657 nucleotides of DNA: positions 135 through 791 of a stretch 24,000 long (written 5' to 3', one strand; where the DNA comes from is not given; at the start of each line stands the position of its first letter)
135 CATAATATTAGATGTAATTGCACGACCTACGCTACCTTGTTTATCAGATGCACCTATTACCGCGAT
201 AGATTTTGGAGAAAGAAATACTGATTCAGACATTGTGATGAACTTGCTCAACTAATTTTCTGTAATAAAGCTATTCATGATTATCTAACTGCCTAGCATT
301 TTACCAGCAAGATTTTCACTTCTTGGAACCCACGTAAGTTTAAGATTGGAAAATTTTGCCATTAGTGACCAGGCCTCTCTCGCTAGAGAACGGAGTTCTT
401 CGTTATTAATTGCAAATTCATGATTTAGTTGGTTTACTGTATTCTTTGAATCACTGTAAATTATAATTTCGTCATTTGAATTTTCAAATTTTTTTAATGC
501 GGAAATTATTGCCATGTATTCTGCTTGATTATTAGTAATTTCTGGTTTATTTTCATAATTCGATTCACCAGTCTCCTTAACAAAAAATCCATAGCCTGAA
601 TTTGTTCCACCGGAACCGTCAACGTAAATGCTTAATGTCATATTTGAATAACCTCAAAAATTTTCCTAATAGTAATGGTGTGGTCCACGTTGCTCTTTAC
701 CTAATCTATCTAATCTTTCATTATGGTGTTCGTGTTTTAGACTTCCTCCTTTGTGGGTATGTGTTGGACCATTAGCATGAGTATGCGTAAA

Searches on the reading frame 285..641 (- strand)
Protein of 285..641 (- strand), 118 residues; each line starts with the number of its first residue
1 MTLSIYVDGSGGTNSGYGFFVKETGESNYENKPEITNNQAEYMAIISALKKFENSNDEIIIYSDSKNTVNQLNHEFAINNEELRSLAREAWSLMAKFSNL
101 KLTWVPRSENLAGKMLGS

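Call 3: search_protein_families(library=pfam, proteins=[window:285-641:-])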
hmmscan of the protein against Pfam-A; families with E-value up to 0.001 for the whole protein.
window:285-641:- (118 aa): 2 families
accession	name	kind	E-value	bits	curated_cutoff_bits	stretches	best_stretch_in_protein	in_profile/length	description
PF13456.12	RVT_3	-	9.3e-15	55.1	21.6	1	32-112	35-115/123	Reverse transcriptase-like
PF00075.30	RNase_H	-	1.3e-11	45.2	25.8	1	3-105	4-119/141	RNase H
